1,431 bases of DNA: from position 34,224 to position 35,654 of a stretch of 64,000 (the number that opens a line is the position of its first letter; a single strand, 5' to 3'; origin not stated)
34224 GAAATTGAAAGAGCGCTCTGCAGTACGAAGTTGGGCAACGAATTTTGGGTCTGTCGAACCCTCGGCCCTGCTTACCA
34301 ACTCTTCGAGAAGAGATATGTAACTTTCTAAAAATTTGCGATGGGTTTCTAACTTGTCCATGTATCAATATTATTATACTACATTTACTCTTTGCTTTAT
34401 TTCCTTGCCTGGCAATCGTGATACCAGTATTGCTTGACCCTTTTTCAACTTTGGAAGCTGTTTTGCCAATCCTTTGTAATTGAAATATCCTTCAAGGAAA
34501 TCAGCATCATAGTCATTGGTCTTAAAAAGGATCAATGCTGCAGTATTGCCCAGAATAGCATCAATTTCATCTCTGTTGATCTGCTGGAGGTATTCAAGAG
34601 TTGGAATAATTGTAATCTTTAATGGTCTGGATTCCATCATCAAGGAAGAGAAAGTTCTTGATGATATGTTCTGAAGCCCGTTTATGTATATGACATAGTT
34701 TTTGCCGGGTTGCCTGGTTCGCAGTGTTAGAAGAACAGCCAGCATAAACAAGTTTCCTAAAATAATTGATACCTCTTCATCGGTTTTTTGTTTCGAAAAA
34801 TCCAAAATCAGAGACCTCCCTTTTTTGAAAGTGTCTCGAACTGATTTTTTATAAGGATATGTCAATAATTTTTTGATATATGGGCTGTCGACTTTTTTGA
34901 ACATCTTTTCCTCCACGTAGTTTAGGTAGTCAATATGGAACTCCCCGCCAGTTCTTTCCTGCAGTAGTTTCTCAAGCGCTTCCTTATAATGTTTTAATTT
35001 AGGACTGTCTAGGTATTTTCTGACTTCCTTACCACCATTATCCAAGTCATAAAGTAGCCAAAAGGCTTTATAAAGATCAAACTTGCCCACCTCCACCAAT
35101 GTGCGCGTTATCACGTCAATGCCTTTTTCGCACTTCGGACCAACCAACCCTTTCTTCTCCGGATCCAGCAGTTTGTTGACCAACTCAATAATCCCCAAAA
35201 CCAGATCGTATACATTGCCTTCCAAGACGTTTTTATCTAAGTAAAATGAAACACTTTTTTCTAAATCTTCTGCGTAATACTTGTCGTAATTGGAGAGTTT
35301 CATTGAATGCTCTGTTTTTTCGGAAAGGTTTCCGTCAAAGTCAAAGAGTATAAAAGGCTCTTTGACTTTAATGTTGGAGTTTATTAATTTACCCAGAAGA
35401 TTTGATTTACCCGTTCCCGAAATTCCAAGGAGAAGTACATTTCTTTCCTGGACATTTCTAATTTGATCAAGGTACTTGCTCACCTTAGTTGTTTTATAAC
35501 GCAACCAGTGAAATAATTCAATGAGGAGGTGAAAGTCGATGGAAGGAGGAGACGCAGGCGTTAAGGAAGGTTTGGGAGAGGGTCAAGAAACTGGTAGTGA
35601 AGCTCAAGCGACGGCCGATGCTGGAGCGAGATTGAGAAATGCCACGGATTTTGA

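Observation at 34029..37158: Opposite-strand island of uncharacterised genes inserted in the conserved nusA-infB-(nrnA)...rpsO-pnp neighbourhood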

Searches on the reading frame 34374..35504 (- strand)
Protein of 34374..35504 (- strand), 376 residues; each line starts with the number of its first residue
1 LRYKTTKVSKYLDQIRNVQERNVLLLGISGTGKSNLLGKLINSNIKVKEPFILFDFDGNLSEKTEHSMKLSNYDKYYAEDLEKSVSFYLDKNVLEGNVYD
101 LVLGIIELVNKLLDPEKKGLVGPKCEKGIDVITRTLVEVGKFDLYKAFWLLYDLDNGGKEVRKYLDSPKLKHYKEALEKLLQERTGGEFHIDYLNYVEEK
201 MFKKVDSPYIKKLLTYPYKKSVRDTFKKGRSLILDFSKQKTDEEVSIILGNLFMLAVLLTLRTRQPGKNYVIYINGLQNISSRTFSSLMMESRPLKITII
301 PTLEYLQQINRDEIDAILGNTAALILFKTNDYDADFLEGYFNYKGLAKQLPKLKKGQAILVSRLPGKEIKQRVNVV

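Call 3: search_protein_families(library=pfam, proteins=[window:34374-35504:-], max_evalue=1)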
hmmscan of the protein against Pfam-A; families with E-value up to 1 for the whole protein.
window:34374-35504:- (376 aa): 13 families
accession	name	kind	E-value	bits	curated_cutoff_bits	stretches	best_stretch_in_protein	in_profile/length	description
PF01935.23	DUF87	-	4e-06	27.5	23.2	1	5-61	9-65/220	Helicase HerA, central domain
PF13191.12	AAA_16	-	0.00086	20.3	32.6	1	7-42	11-46/167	AAA ATPase domain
PF10412.15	TrwB_AAD_bind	-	0.012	14.9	20.5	1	17-62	12-57/387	Type IV secretion-system coupling protein DNA-binding domain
PF13173.12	AAA_14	-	0.028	14.8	27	1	20-81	2-58/129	AAA domain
PF03193.22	RsgA_GTPase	-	0.031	14.6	30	1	13-47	98-134/174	RsgA GTPase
PF08477.19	Roc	-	0.04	14.6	27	1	23-92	2-80/119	Ras of Complex, Roc, domain of DAPkinase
PF00158.32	Sigma54_activat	-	0.05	13.7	20.2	1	6-55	6-57/168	Sigma-54 interaction domain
PF00025.27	Arf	-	0.05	13.5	22.3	1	11-56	4-50/174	ADP-ribosylation factor family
PF01580.24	FtsK_SpoIIIE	-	0.069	13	24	1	17-50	38-69/221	FtsK/SpoIIIE family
PF08439.15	Peptidase_M3_N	-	0.075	13.7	25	1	160-184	9-34/70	Oligopeptidase F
PF12775.13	AAA_7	-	0.085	12.8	25.8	1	11-49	24-62/181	P-loop containing dynein motor region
PF13555.12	AAA_29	-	0.17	12.1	27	1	18-37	19-39/61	P-loop containing region of AAA domain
PF05673.19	DUF815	-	0.19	11.3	23.8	1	16-42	49-75/249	Protein of unknown function (DUF815)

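Call 4: search_protein_families(library=padloc, proteins=[window:34374-35504:-], max_evalue=1)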
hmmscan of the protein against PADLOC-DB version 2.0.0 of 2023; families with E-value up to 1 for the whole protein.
window:34374-35504:- (376 aa): 5 families
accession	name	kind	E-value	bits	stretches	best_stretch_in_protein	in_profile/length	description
PDLC04140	mad8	-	1.4e-12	45.8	1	19-363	26-289/314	mads_8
PDLC02164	Avs2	-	0.001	14.9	1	10-54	332-378/1504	-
PDLC04105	HerA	-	0.0021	14.7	1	16-69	162-216/576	-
PDLC02161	Avs2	-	0.0026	13.5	1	15-54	336-375/1499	-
PDLC00685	Effector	-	0.018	12.8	1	231-312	26-109/174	2TM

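Call 5: search_protein_families(library=ncbifam, proteins=[window:34374-35504:-], max_evalue=1)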
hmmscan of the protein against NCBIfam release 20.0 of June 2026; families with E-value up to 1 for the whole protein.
window:34374-35504:- (376 aa): 12 families
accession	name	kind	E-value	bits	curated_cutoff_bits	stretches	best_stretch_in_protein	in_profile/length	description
NF045973.1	conju_CD1115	equivalog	0.0013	17.7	250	1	16-83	20-85/442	VirD4-like conjugal transfer protein, CD1115 family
TIGR03597.1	GTPase_YqeH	equivalog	0.013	14.7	297.4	1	4-49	138-184/361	ribosome biogenesis GTPase YqeH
NF005378.0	PRK06921.1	subfamily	0.019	14.1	207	1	10-60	107-158/266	hypothetical protein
NF006799.0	PRK09302.1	equivalog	0.033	12.7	408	1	20-58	273-311/515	circadian clock protein KaiC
NF033453.1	BREX_3_BrxF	hypoth_equivalog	0.039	13.7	50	1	6-43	2-39/149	BREX-3 system P-loop-containing protein BrxF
TIGR03420.1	DnaA_homol_Hda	equivalog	0.069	12.7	194.8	1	8-81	22-99/226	DnaA regulatory inactivator Hda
NF038308.1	RNA_repair_RtcR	equivalog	0.079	11.8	650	1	7-36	188-220/530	RNA repair transcriptional activator RtcR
TIGR02759.1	TraD_Ftype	equivalog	0.079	11.7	521.35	1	18-62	174-218/566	type IV conjugative transfer system coupling protein TraD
NF005992.0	PRK08116.1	subfamily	0.083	12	189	1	6-60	98-154/269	hypothetical protein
NF010552.0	PRK13946.1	equivalog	0.12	11.9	186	1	11-47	14-49/198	shikimate kinase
TIGR01817.1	nifA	equivalog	0.17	10.6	528.85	1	5-54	202-253/534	nif-specific transcriptional activator NifA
NF045792.1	OxalOxredbeta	equivalog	0.22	10.5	590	1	124-180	224-278/311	oxalate oxidoreductase subunit beta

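Call 6: search_protein_families(library=phrogs, proteins=[window:34374-35504:-], max_evalue=1)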
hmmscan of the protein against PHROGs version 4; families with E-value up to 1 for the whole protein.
window:34374-35504:- (376 aa): 9 families
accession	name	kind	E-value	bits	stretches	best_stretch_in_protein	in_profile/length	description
phrog_2666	-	head and packaging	2.7e-05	24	1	4-72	305-373/555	terminase large subunit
phrog_5156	-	unknown function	0.00068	18.8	1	223-362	609-755/824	-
phrog_7035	-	unknown function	0.00078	18.9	1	17-68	208-261/969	-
phrog_29054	-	unknown function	0.037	15.3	1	311-344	12-46/83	-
phrog_4339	-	unknown function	0.07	13.2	1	2-40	35-71/552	-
phrog_124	-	DNA, RNA and nucleotide metabolism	0.11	12.9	1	14-61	37-76/382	Sak4-like ssDNA annealing protein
phrog_14580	-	unknown function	0.13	13.2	1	173-201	13-41/71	-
phrog_30875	-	unknown function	0.2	12.4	1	64-108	40-85/160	-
phrog_3277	-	DNA, RNA and nucleotide metabolism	0.2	12.4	1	15-69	5-62/168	DnaC-like helicase loader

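Call 10: find_homologous_proteins(query=window:34374-35504:-, max_evalue=0.001)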
Query window:34374-35504:- (376 aa): 3 proteins with E <= 0.001 among 6214 candidates.
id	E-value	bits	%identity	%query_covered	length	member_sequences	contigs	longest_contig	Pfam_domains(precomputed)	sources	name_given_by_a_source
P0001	1.3e-235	800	100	98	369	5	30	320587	PF01935.24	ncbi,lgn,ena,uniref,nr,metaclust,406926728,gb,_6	ncbi:MAG: hypothetical protein ACD_52C00026G0006 [uncultured bacterium]|uniref:Helicase HerA central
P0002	6.1e-15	74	26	96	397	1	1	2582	PF10412.16,PF01935.24,PF02534.21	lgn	-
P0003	7.9e-4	37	24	85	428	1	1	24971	PF01935.24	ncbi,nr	ncbi:ATP-binding protein [Acidobacteria bacterium AH-259-A15]|nr:ATP-binding protein [Acidobacteria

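Call 12: find_encoding_contigs(protein=P0001, flank=10000, max_places=10)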
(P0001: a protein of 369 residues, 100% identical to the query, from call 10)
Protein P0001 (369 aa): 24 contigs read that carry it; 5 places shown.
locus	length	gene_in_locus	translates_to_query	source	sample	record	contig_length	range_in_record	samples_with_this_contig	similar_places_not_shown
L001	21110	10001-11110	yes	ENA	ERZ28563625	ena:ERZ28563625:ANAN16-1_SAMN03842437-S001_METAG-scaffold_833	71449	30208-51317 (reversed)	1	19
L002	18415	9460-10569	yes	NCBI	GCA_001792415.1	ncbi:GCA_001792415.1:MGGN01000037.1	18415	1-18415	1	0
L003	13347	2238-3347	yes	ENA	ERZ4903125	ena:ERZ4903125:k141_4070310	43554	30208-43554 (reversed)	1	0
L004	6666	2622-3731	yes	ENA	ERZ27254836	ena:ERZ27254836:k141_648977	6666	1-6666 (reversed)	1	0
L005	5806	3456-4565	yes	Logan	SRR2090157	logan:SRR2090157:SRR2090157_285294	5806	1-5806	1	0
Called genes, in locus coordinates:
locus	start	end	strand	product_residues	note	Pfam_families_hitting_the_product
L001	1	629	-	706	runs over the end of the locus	PF17854:FtsK_alpha, PF01580:FtsK_SpoIIIE, PF09397:FtsK_gamma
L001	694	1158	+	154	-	PF00293:NUDIX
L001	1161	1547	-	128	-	PF01850:PIN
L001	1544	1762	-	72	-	-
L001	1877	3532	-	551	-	PF00753:Lactamase_B, PF12706:Lactamase_B_2, PF22505:RNase_J_b_CASP, PF17770:RNase_J_C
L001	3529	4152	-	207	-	PF03167:UDG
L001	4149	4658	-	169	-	PF00149:Metallophos (weak), PF12850:Metallophos_2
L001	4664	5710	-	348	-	PF00004:AAA, PF07726:AAA_3 (weak), PF07728:AAA_5 (weak), PF22667:Lon_lid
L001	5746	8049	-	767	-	PF01138:RNase_PH, PF03725:RNase_PH_C, PF01138:RNase_PH, PF00013:KH_1, PF00575:S1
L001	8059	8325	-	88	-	PF00312:Ribosomal_S15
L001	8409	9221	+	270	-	-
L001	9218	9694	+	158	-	-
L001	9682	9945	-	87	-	-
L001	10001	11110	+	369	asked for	PF01935:DUF87 (faint)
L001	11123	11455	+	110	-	-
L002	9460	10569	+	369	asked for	PF01935:DUF87 (faint)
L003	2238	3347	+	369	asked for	PF01935:DUF87 (faint)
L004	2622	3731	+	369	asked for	PF01935:DUF87 (faint)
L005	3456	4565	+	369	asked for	PF01935:DUF87 (faint)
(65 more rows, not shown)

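Call 15: find_encoding_contigs(protein=P0002, flank=10000)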
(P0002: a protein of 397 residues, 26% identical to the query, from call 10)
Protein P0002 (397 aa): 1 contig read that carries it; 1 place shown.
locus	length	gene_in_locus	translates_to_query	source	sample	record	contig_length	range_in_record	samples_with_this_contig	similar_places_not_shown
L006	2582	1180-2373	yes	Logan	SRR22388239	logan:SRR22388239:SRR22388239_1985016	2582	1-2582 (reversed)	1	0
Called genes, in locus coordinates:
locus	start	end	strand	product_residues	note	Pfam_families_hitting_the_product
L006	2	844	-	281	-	?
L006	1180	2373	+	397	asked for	PF01935:DUF87 (faint), PF02534:T4SS-DNA_transf (faint), PF10412:TrwB_AAD_bind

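Call 16: find_encoding_contigs(protein=P0003, flank=10000)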
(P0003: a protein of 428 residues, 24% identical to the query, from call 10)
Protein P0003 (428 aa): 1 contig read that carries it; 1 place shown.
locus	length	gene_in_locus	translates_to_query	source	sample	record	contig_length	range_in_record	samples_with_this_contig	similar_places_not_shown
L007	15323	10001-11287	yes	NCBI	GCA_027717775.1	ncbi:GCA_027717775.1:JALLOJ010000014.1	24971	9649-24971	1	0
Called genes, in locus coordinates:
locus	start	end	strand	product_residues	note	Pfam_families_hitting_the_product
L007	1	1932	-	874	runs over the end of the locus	PF02811:PHP, PF02463:SMC_N (faint), PF13476:AAA_23 (faint), PF13304:AAA_21 (faint)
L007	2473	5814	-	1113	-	PF26549:Tricorn_N (faint), PF00413:Peptidase_M10, PF07676:PD40 (faint)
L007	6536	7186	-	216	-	-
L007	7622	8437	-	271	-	PF06067:DUF932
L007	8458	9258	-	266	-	PF12705:PDDEXK_1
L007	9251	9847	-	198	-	PF04098:Rad52_Rad22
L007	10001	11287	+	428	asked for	PF01935:DUF87 (weak)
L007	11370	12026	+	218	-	-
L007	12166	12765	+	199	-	-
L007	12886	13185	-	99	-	PF04471:Mrr_cat (weak)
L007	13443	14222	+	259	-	PF13518:HTH_28 (weak), PF13545:HTH_Crp_2 (faint), PF13551:HTH_29 (faint), PF13412:HTH_24 (faint), PF13565:HTH_32 (faint)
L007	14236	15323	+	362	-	PF13384:HTH_23 (weak), PF13551:HTH_29, PF13565:HTH_32, PF13358:DDE_3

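Call 23: search_protein_representatives(protein=window:34374-35504:-)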
Query: 376 residues. Proteins with E-value up to 0.001 (for the whole library): 1278; up to 1e-10: 85; up to 1e-30: 2. The best 150 are listed.
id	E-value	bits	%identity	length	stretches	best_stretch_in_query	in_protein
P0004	3.1e-83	296.6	99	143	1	234-376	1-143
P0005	2.3e-37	145.7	31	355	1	20-354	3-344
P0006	1.8e-19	86.9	25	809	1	19-359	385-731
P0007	4.1e-18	82.4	25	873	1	10-368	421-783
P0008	1.3e-17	80.7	26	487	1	19-358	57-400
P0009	1.4e-16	77.4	23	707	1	16-351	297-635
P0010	8.3e-15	71.5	25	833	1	19-346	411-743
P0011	1.3e-14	70.8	26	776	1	21-358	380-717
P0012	2.4e-14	70.0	22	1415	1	16-339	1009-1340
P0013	3.0e-14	69.7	23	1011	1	20-341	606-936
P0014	3.6e-14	69.4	25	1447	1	19-338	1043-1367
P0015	5.9e-14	68.7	26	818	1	19-341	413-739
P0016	6.5e-14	68.6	22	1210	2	19-367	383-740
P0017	8.1e-14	68.3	22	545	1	17-350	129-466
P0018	9.1e-14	68.1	25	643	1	19-335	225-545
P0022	1.4e-13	67.5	30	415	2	185-367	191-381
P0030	1.1e-12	64.5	28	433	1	18-339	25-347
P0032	1.3e-12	64.4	23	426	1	14-338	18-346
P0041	5.2e-12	62.3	24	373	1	20-360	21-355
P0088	9.7e-11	58.2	23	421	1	20-345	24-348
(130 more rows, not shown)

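Call 24: predict_structure(alignment_id=A1)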
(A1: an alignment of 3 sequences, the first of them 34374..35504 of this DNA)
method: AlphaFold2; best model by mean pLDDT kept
length: 376 residues; sequences in the alignment: 3
mean_pLDDT: 43.2   pTM: 0.33
mean pLDDT of the five models: 43.2, 41.8, 41.8, 35.8, 35.1
residues with pLDDT >= 90: 0; 70-90: 0; 50-70: 99; < 50: 277
segments of 3 or more residues with pLDDT < 50: 1-128, 133-147, 152-194, 215-217, 238-241, 243-245, 265-269, 275-283, 319-376
pLDDT, mean of each block of 10 residues (from residue 1): 25 29 30 38 37 37 43 30 28 37 47 41 41 46 47 43 42 37 40 51 58 52 58 49 51 58 51 49 53 53 54 53 38 47 43 41 33 27
secondary structure, 60 per line:
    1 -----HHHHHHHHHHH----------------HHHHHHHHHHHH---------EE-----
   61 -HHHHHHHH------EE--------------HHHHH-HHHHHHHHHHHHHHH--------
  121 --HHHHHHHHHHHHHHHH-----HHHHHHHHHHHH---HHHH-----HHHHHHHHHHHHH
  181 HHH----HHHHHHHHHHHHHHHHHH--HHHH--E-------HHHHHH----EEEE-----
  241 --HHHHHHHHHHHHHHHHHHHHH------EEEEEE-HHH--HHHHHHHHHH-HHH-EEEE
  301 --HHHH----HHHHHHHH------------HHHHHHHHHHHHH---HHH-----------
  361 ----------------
elements in order: H6-16 H33-44 H62-69 H92-96 H98-112 H123-138 H144-155 H159-162 H168-183 H188-205 H208-211 H222-227 E232-235 H243-263 E270-275 H282-291 E297-300 H303-306 H311-318 H331-343

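Call 25: search_protein_families(library=pfam, proteins=[P0005, P0006, P0007, P0008, P0009, P0012, P0016, P0022, P0030, P0041], max_evalue=0.001)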
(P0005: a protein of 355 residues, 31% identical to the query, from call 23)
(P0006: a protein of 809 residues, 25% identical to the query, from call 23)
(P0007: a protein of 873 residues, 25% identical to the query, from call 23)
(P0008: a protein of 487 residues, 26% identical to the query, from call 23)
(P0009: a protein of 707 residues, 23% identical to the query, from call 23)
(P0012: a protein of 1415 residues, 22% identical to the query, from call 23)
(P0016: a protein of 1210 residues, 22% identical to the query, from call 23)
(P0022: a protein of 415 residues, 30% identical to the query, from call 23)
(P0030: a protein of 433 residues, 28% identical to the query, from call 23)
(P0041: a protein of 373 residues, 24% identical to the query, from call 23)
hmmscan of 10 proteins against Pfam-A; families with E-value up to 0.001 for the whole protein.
P0005 (355 aa): 0 families

P0006 (809 aa): 4 families
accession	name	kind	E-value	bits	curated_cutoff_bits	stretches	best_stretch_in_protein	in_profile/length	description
PF01935.23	DUF87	-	1.6e-07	32.1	23.2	1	366-426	3-63/220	Helicase HerA, central domain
PF12696.13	TraG-D_C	-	6.3e-06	26.6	22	1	643-711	3-74/126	TraM recognition site of TraD and TraG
PF10412.15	TrwB_AAD_bind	-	5.3e-05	22.7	20.5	1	378-430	7-59/387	Type IV secretion-system coupling protein DNA-binding domain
PF13401.12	AAA_22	-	7e-05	23.6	27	0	386-436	5-56/130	AAA domain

P0007 (873 aa): 7 families
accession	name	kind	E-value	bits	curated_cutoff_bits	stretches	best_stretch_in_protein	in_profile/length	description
PF10412.15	TrwB_AAD_bind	-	2e-10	40.6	20.5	1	428-731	11-300/387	Type IV secretion-system coupling protein DNA-binding domain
PF01935.23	DUF87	-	2.9e-10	41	23.2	1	429-648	20-206/220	Helicase HerA, central domain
PF02534.20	T4SS-DNA_transf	-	1.2e-08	34.7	20.1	1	428-755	40-384/468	Type IV secretory system Conjugative DNA transfer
PF25199.1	nSTAND_NTPase5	-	3.9e-07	30.4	34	1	427-514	36-125/145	Novel STAND NTPase 5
PF12696.13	TraG-D_C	-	5.6e-06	26.7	22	1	683-756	3-82/126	TraM recognition site of TraD and TraG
PF13401.12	AAA_22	-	0.00015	22.5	27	0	431-469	4-42/130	AAA domain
PF01580.24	FtsK_SpoIIIE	-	0.00077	19.4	24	0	411-455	21-62/221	FtsK/SpoIIIE family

P0008 (487 aa): 4 families
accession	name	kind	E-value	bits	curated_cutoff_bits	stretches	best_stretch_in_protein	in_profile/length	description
PF12696.13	TraG-D_C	-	1.6e-06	28.5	22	1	312-378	2-71/126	TraM recognition site of TraD and TraG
PF10412.15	TrwB_AAD_bind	-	1.9e-06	27.5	20.5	0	52-97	9-54/387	Type IV secretion-system coupling protein DNA-binding domain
PF25199.1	nSTAND_NTPase5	-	2.6e-06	27.8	34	1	40-131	22-116/145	Novel STAND NTPase 5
PF01935.23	DUF87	-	0.0001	22.9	23.2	1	58-107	23-69/220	Helicase HerA, central domain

P0009 (707 aa): 5 families
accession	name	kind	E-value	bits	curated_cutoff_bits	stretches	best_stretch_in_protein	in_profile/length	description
PF01935.23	DUF87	-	1e-05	26.2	23.2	1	302-450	23-180/220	Helicase HerA, central domain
PF12846.13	AAA_10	-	3e-05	23.7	27.5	1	302-418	21-135/362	AAA-like domain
PF10412.15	TrwB_AAD_bind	-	0.00016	21.1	20.5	1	300-393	13-100/387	Type IV secretion-system coupling protein DNA-binding domain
PF12696.13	TraG-D_C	-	0.00019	21.8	22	1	555-611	3-64/126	TraM recognition site of TraD and TraG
PF13401.12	AAA_22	-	0.00045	21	27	0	301-338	4-41/130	AAA domain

P0012 (1415 aa): 4 families
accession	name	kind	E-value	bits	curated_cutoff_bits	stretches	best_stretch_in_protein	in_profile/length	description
PF10412.15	TrwB_AAD_bind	-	2.6e-07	30.3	20.5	1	1000-1312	6-288/387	Type IV secretion-system coupling protein DNA-binding domain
PF01935.23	DUF87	-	1.7e-06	28.7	23.2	1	1009-1057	19-68/220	Helicase HerA, central domain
PF13401.12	AAA_22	-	0.00042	21.1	27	0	1012-1048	4-40/130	AAA domain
PF25199.1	nSTAND_NTPase5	-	0.001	19.4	34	0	1007-1075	35-105/145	Novel STAND NTPase 5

P0016 (1210 aa): 19 families
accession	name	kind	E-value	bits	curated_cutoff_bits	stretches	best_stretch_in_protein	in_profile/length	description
PF10412.15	TrwB_AAD_bind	-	4.1e-20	72.5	20.5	2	620-696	227-304/387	Type IV secretion-system coupling protein DNA-binding domain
PF01935.23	DUF87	-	3.3e-14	53.9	23.2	1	377-422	17-62/220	Helicase HerA, central domain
PF12696.13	TraG-D_C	-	3.3e-12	46.9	22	1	643-702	3-66/126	TraM recognition site of TraD and TraG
PF02534.20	T4SS-DNA_transf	-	8e-10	38.6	20.1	1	583-683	247-345/468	Type IV secretory system Conjugative DNA transfer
PF01580.24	FtsK_SpoIIIE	-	1.9e-09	37.8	24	1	374-407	28-62/221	FtsK/SpoIIIE family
PF25199.1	nSTAND_NTPase5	-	4.9e-09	36.6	34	1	376-449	32-108/145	Novel STAND NTPase 5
PF13401.12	AAA_22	-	6.7e-09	36.6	27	0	383-408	4-29/130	AAA domain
PF13191.12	AAA_16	-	1.5e-07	32.5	32.6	0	820-861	24-63/167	AAA ATPase domain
PF13555.12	AAA_29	-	2.7e-06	27.5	27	0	822-837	24-39/61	P-loop containing region of AAA domain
PF20720.3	nSTAND3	-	4.8e-06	26.8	27.2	0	383-418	16-51/155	Novel STAND NTPase 3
PF00005.33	ABC_tran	-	1.1e-05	26.5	25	0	385-405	12-32/137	ABC transporter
PF05729.18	NACHT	-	5.5e-05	23.5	26.7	0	386-412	2-27/167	NACHT domain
PF24389.1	ORC-CDC6-like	-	8.4e-05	21.9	27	0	382-407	30-55/571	ORC-CDC6-like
PF03193.22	RsgA_GTPase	-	0.00027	21.2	30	0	821-843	107-129/174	RsgA GTPase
PF05872.18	HerA_C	-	0.00045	19.4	22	0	369-412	6-49/502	Helicase HerA-like C-terminal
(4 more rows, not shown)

P0022 (415 aa): 4 families
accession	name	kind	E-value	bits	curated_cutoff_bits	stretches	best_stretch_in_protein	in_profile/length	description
PF10412.15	TrwB_AAD_bind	-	3.8e-07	29.8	20.5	1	31-351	15-318/387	Type IV secretion-system coupling protein DNA-binding domain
PF02534.20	T4SS-DNA_transf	-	4e-06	26.4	20.1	1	23-342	44-367/468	Type IV secretory system Conjugative DNA transfer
PF01935.23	DUF87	-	7.5e-06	26.6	23.2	1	31-69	23-62/220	Helicase HerA, central domain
PF13401.12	AAA_22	-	2.9e-05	24.8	27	0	30-89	4-64/130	AAA domain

P0030 (433 aa): 3 families
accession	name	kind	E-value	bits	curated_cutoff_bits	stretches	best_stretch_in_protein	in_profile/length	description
PF10412.15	TrwB_AAD_bind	-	3.7e-07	29.8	20.5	0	246-342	215-315/387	Type IV secretion-system coupling protein DNA-binding domain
PF12696.13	TraG-D_C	-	2.3e-05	24.8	22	1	278-341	3-70/126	TraM recognition site of TraD and TraG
PF13401.12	AAA_22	-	5.7e-05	23.9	27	0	26-54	4-32/130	AAA domain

P0041 (373 aa): 0 families
